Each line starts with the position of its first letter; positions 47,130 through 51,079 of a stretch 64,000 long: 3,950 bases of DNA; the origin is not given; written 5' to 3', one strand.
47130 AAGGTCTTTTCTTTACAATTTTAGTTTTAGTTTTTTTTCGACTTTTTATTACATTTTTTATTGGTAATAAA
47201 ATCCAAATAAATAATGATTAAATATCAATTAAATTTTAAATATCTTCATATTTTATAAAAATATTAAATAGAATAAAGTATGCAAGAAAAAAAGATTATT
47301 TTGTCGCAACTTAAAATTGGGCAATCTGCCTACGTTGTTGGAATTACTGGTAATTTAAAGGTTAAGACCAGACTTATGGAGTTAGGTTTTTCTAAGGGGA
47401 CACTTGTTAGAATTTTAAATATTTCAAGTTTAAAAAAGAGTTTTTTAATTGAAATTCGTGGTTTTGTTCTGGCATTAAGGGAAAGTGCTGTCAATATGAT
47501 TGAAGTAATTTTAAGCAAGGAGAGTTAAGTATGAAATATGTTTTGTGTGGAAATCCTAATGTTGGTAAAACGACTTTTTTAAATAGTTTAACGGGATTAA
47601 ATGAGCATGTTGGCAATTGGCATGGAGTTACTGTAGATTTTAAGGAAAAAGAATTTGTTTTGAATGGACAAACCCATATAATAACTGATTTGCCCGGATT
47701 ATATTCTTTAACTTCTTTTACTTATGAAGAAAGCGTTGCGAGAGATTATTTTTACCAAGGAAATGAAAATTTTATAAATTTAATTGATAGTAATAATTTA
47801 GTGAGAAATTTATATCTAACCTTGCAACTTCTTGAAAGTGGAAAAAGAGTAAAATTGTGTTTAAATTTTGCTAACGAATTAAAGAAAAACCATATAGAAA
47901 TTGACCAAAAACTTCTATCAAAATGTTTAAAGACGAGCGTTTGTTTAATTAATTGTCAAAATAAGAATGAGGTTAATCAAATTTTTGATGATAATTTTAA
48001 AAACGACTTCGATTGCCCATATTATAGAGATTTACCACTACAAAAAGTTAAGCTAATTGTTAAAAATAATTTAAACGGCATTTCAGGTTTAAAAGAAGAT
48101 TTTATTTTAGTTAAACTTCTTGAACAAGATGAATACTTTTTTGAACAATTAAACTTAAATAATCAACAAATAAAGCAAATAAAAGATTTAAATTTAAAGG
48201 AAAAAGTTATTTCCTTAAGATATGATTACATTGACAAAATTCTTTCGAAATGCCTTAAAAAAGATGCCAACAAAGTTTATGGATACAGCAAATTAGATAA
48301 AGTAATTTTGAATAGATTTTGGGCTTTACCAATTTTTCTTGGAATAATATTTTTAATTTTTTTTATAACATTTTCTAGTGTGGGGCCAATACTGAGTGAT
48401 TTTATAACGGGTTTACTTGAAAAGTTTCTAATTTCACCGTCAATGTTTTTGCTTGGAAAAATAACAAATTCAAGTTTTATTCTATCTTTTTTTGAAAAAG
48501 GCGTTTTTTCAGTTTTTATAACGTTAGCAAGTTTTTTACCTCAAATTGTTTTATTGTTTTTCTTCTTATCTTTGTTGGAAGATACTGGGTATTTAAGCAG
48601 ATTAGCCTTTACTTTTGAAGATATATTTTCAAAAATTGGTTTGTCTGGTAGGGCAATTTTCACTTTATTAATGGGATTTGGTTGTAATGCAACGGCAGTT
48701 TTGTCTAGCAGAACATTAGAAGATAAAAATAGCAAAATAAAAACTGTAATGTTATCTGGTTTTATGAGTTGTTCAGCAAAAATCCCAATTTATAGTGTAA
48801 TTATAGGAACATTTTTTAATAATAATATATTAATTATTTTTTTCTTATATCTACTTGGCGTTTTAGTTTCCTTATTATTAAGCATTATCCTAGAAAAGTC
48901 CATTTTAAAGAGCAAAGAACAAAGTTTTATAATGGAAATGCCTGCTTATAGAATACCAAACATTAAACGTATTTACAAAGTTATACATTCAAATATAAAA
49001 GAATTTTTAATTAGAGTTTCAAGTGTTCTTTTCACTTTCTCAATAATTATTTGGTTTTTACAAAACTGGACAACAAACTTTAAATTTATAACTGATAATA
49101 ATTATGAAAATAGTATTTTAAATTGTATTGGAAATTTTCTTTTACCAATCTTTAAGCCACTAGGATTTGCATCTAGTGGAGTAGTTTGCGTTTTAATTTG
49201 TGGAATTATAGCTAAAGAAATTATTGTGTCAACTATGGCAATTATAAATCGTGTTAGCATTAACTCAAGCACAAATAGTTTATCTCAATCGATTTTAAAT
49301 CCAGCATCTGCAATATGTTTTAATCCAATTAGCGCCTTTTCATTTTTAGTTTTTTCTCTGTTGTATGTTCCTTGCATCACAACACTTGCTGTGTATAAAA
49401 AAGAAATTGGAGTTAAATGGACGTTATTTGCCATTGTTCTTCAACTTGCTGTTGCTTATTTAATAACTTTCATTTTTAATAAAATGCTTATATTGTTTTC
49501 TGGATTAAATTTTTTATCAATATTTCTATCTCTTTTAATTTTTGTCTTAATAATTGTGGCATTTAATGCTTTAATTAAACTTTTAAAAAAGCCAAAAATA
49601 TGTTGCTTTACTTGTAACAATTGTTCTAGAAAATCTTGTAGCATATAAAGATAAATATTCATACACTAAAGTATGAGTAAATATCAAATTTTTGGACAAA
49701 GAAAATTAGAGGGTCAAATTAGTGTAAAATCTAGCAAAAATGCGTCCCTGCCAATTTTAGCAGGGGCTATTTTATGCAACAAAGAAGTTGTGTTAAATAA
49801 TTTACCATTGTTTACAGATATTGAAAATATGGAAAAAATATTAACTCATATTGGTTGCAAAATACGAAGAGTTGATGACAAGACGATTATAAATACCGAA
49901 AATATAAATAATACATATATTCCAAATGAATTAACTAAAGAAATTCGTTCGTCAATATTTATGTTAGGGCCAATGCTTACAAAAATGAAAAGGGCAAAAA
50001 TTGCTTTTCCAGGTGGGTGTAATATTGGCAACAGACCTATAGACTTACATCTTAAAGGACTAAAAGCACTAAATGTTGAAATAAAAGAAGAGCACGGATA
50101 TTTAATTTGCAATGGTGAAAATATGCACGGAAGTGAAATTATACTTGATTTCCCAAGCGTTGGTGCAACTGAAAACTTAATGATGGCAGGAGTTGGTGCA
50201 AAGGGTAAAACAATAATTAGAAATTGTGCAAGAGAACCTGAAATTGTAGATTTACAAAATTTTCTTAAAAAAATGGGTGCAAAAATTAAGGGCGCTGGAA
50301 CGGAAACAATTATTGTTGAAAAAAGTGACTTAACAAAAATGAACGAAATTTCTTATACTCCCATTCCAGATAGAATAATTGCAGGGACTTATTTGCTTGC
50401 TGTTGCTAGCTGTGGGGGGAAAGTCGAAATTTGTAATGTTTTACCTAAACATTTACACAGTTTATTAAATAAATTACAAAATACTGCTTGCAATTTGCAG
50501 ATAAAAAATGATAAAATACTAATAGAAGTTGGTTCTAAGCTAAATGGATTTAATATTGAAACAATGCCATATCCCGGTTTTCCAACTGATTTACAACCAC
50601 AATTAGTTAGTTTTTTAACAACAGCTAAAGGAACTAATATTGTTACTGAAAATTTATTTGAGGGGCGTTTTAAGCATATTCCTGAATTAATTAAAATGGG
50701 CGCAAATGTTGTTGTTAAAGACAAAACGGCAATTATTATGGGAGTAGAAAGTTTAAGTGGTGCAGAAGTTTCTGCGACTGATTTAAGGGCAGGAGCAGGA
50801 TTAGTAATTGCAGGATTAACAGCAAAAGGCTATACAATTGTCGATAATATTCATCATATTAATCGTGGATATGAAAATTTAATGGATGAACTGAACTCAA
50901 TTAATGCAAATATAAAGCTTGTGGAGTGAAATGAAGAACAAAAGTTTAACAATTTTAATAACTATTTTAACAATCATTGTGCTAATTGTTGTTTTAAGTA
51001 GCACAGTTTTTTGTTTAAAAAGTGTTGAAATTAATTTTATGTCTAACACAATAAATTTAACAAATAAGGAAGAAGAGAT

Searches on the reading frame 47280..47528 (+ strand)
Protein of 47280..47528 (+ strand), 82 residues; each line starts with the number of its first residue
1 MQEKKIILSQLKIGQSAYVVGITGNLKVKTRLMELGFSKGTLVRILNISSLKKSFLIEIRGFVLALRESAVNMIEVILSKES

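Call 5: search_protein_families(library=ncbifam, proteins=[window:47280-47528:+])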
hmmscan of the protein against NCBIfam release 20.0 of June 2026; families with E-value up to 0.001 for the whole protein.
window:47280-47528:+ (82 aa): 0 families

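Call 52: search_protein_families(library=pfam, proteins=[window:47280-47528:+], max_evalue=0.01)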
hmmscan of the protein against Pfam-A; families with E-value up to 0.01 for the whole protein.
window:47280-47528:+ (82 aa): 2 families
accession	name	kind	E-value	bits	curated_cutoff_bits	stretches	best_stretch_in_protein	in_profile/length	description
PF04023.20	FeoA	-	1.1e-14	54.7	23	1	8-76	3-72/74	FeoA domain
PF24539.1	DUF7600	-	0.00077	19.3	27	1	4-80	50-120/169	Domain of unknown function (DUF7600)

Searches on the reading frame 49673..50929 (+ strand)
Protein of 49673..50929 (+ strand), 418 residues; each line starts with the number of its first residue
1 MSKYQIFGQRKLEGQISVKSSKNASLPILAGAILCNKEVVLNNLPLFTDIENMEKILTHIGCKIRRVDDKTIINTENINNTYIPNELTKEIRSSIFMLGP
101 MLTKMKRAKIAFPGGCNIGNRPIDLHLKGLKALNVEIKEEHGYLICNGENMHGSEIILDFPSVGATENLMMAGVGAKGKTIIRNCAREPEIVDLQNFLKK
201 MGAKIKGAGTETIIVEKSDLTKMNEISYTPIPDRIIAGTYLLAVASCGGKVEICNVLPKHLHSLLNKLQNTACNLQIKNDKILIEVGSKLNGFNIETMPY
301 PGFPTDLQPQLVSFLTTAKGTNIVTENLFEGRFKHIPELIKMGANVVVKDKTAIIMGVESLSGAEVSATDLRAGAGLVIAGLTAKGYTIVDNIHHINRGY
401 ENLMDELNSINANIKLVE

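Call 5: search_protein_families(library=ncbifam, proteins=[window:49673-50929:+])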
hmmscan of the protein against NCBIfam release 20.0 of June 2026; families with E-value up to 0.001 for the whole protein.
window:49673-50929:+ (418 aa): 5 families
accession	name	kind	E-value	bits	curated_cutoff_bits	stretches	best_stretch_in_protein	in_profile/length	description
NF006873.0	PRK09369.1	subfamily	7.9e-155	515.6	297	1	1-417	1-417/419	UDP-N-acetylglucosamine 1-carboxyvinyltransferase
TIGR01072.1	murA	equivalog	2.4e-152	507.5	392.7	1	1-415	1-415/416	UDP-N-acetylglucosamine 1-carboxyvinyltransferase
NF009470.0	PRK12830.1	equivalog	4.1e-142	473.8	552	1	1-417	1-415/417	UDP-N-acetylglucosamine 1-carboxyvinyltransferase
TIGR01356.1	aroA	equivalog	2.2e-23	82.7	287.25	1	14-412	1-414/415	3-phosphoshikimate 1-carboxyvinyltransferase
NF011381.1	PRK14806.1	equivalog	1.7e-05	23.3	902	1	110-410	412-726/733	bifunctional prephenate dehydrogenase/3-phosphoshikimate 1-carboxyvinyltransferase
